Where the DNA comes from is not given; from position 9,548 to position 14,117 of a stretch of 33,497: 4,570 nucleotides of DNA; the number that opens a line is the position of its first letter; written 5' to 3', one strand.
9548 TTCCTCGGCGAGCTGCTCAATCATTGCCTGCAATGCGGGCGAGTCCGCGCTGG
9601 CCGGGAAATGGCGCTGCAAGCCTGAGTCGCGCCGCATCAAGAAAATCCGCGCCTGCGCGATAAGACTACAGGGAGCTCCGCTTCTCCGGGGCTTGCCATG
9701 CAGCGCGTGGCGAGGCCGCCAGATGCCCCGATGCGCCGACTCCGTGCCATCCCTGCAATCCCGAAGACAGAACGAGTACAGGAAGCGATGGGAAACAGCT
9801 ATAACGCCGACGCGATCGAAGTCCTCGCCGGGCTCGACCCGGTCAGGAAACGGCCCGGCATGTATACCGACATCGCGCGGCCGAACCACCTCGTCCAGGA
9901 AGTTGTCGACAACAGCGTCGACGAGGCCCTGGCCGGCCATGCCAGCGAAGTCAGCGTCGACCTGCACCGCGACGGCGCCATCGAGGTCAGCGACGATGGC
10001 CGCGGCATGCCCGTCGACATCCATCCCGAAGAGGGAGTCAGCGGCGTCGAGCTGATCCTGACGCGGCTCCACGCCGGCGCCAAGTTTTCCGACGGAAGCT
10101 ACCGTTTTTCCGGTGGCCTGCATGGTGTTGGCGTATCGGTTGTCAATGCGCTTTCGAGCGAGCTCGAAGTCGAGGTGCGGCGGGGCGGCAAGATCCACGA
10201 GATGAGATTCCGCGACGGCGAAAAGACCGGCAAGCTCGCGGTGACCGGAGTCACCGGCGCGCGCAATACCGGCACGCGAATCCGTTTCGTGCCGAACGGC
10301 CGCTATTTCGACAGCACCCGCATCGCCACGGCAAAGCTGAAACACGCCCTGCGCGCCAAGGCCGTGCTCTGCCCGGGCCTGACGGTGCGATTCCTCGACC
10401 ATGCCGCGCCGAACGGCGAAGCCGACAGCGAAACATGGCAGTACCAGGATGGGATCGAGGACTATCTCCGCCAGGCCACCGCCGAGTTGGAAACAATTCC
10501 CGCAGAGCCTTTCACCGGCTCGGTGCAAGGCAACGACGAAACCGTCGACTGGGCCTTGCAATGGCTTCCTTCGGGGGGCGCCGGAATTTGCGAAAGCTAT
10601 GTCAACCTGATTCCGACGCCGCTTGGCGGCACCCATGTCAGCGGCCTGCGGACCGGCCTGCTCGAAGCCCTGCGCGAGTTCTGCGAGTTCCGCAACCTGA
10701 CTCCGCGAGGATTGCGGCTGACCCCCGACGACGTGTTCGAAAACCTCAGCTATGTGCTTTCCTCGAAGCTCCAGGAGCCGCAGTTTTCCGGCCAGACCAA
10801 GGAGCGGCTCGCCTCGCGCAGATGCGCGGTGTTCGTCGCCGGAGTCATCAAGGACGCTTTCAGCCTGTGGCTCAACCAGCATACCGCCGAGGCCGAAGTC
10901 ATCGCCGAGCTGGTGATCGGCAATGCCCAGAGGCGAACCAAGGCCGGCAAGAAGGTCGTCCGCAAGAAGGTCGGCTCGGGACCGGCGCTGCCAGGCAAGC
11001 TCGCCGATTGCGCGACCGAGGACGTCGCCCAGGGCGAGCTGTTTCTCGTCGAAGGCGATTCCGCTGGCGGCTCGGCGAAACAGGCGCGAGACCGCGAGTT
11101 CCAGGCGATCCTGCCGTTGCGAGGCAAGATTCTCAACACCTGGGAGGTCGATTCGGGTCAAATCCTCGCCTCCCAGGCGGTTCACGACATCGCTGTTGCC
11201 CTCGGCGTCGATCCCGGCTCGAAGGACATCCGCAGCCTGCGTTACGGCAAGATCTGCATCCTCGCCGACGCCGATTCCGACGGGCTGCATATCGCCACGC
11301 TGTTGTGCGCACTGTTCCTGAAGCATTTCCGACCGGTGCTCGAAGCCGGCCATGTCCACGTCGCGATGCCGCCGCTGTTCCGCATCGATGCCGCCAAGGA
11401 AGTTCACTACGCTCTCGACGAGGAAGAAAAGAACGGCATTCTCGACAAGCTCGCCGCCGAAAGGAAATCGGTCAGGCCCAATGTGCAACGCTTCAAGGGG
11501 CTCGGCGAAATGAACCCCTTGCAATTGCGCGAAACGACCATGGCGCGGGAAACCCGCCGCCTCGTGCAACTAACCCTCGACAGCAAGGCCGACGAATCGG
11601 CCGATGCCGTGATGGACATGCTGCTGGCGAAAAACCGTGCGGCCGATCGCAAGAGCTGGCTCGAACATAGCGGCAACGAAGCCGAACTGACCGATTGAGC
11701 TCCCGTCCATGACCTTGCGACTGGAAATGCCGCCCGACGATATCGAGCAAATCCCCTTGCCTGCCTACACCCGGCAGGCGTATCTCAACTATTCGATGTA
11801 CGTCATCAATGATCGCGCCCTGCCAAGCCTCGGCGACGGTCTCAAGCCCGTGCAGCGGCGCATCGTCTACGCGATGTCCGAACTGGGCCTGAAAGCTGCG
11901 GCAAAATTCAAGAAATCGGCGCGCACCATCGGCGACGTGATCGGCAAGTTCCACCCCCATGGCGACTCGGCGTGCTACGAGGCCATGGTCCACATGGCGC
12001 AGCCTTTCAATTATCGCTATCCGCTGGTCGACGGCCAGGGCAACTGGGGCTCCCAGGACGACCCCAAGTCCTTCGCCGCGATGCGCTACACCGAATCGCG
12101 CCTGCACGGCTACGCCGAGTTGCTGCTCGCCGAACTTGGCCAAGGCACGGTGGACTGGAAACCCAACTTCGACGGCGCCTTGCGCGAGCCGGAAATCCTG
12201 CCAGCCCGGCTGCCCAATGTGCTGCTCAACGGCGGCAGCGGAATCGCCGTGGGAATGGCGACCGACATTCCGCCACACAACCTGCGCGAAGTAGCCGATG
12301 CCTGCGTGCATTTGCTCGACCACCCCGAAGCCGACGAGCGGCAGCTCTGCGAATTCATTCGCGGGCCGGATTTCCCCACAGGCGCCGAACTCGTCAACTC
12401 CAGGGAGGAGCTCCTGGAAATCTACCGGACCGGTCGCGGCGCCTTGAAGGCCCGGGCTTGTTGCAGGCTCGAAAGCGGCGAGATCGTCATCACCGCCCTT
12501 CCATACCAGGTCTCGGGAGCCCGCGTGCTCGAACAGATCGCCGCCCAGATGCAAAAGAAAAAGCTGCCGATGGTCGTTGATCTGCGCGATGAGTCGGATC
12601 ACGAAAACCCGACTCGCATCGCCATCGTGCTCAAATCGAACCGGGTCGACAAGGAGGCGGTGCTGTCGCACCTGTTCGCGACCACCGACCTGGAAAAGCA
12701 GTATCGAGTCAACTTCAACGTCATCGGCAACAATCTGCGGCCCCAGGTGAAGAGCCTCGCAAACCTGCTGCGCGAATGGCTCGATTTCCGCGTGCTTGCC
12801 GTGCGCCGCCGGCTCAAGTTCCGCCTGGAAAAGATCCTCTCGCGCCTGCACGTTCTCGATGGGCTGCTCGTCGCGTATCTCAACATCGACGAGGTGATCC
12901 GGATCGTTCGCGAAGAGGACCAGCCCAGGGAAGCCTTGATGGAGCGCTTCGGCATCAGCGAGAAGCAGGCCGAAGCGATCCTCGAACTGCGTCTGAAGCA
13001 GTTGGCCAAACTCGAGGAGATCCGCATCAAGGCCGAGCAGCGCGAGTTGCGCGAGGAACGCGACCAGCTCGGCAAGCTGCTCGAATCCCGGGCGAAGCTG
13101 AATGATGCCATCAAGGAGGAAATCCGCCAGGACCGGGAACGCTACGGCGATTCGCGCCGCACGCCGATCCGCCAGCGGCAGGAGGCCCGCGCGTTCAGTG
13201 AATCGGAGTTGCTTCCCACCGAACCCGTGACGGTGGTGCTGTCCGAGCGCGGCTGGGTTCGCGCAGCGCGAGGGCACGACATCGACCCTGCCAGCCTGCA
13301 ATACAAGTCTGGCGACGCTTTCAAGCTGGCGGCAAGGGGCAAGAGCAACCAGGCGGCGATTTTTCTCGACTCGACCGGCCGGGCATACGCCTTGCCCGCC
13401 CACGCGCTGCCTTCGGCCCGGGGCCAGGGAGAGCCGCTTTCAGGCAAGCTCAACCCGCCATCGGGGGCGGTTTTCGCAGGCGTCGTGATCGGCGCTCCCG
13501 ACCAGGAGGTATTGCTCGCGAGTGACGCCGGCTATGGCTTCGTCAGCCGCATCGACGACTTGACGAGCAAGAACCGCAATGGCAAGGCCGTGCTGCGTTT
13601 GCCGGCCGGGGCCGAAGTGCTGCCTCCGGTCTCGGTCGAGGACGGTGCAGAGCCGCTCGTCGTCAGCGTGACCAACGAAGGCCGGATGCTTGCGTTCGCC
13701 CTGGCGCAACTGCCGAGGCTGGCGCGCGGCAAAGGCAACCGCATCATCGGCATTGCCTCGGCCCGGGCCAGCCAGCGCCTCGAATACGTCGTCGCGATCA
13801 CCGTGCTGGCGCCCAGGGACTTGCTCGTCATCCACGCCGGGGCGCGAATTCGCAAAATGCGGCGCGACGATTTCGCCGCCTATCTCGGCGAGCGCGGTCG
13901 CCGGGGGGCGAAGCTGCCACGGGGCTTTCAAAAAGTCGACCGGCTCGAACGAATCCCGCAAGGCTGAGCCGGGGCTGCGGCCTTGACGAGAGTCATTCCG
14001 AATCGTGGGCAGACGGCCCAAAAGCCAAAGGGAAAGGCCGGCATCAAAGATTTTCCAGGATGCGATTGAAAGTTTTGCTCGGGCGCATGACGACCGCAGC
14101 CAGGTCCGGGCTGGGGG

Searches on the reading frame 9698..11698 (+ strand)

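Call 6: search_protein_families(library=pfam, proteins=[window:9698-11698:+], max_evalue=0.001)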
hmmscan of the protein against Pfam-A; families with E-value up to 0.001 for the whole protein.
window:9698-11698:+ (666 aa): 4 families
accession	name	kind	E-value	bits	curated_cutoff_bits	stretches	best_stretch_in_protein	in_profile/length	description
PF00204.31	DNA_gyraseB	-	2.4e-40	138.3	27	1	252-418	1-169/173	DNA gyrase B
PF00986.26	DNA_gyraseB_C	-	3.2e-22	78.9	29.8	1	594-656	4-63/63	DNA gyrase B subunit, carboxyl terminus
PF02518.31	HATPase_c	-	1.1e-15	58.5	26.4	1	58-176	2-94/111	Histidine kinase-, DNA gyrase B-, and HSP90-like ATPase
PF01751.28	Toprim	-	5.4e-13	49.4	23.1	1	447-556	1-94/96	Toprim domain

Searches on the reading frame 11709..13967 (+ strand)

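Call 6: search_protein_families(library=pfam, proteins=[window:11709-13967:+], max_evalue=0.001)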
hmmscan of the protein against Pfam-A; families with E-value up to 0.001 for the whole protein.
window:11709-13967:+ (752 aa): 2 families
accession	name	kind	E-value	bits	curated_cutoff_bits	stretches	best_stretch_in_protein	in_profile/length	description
PF00521.26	DNA_topoisoIV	-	9.2e-140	466.7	31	1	36-472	1-431/432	DNA gyrase/topoisomerase IV, subunit A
PF03989.18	DNA_gyraseA_C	-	4.3e-08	32.9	27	1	599-637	1-41/48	DNA gyrase C-terminal domain, beta-propeller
